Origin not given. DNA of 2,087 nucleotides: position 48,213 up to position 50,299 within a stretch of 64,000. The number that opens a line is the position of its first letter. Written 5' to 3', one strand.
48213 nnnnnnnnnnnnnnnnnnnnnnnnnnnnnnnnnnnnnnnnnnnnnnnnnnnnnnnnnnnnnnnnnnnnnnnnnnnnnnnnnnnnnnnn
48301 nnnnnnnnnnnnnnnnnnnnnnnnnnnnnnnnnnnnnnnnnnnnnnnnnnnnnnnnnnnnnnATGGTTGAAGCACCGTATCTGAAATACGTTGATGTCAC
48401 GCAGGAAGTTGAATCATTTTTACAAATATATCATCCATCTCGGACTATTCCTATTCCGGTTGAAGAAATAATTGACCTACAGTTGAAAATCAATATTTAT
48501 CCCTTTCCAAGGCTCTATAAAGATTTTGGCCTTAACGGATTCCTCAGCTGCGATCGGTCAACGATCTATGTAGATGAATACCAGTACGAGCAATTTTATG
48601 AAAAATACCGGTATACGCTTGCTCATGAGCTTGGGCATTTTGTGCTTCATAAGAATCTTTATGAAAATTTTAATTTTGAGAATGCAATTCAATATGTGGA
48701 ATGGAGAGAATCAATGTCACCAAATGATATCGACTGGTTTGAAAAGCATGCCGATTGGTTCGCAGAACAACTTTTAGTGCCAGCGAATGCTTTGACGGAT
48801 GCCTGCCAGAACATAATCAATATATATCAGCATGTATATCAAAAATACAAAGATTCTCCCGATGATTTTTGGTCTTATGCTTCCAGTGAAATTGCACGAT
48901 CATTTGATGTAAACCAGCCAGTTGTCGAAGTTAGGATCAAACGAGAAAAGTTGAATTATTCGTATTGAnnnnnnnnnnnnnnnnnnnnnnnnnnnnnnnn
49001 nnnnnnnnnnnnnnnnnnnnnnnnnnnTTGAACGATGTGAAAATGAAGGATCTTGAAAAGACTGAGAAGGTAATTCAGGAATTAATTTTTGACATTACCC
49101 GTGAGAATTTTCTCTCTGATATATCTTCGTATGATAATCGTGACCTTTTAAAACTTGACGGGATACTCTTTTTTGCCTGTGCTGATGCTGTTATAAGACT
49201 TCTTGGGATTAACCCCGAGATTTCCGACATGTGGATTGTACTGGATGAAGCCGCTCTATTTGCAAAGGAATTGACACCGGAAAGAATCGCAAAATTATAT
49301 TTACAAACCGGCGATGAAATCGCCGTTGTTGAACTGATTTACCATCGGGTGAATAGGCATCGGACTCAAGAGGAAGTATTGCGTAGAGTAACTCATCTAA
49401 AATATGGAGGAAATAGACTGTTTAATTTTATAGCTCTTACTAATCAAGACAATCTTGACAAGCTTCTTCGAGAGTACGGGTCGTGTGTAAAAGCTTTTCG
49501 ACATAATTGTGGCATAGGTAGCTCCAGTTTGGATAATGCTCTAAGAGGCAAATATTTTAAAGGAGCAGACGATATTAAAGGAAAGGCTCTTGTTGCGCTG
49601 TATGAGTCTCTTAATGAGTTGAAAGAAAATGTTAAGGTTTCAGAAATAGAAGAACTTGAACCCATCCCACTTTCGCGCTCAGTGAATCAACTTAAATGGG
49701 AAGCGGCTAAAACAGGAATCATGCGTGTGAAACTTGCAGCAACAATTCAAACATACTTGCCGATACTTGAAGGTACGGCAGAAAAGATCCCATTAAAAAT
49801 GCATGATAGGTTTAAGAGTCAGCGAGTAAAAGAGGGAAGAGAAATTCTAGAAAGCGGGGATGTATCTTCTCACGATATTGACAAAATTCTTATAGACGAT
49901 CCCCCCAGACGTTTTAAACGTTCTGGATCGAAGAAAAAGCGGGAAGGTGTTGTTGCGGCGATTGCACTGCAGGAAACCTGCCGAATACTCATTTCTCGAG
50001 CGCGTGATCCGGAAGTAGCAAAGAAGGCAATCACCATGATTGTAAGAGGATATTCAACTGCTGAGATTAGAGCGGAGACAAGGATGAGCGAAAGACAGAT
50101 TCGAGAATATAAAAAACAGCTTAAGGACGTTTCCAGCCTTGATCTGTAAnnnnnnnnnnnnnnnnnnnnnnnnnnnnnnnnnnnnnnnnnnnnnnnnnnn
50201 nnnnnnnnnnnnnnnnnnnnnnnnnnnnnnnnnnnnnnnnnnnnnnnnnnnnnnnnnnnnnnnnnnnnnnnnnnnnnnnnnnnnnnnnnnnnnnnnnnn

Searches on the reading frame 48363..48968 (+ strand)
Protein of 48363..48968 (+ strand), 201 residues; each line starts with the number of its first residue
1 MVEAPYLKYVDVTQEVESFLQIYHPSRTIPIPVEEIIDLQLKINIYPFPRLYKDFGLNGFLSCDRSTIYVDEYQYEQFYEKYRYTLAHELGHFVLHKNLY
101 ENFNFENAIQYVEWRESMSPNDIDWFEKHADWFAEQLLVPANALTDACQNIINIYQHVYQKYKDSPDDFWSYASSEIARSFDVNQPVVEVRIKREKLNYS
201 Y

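Call 21: search_protein_families(library=pfam, proteins=[window:48363-48968:+], max_evalue=0.001)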
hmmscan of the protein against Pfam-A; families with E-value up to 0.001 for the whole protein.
window:48363-48968:+ (201 aa): 1 family
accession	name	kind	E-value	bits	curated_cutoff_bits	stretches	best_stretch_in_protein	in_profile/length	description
PF06114.19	Peptidase_M78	-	4.8e-09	36.5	22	1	81-183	41-113/123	IrrE N-terminal-like domain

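Call 65: search_protein_families(library=phrogs, proteins=[window:48363-48968:+], max_evalue=0.001)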
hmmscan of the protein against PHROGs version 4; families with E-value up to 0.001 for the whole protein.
window:48363-48968:+ (201 aa): 6 families
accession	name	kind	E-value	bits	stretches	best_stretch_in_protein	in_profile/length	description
phrog_87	-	other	3.9e-14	53.9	1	5-156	15-145/227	metallo-protease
phrog_1914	-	unknown function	1.1e-12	49.1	1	27-163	26-164/222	-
phrog_19315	-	unknown function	2.5e-10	40.9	1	11-152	13-158/348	-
phrog_2439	-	transcription regulation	1.1e-09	38.7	1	80-153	195-255/367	transcriptional regulator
phrog_4031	-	unknown function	1e-05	25.2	1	65-191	215-347/626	-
phrog_1516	-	unknown function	0.00034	21.3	1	41-151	48-152/227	-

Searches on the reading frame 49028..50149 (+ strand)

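Call 21: search_protein_families(library=pfam, proteins=[window:49028-50149:+], max_evalue=0.001)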
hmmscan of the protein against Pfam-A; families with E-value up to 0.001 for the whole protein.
window:49028-50149:+ (373 aa): 0 families

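Call 64: search_protein_families(library=padloc, proteins=[window:49028-50149:+], max_evalue=0.001)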
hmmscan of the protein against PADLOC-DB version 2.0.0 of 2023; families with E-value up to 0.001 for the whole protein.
window:49028-50149:+ (373 aa): 0 families

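Call 65: search_protein_families(library=phrogs, proteins=[window:49028-50149:+], max_evalue=0.001)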
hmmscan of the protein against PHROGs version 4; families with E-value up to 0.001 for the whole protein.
window:49028-50149:+ (373 aa): 1 family
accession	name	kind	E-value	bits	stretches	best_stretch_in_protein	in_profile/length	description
phrog_11108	-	unknown function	0.00029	21.8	0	325-365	44-87/180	-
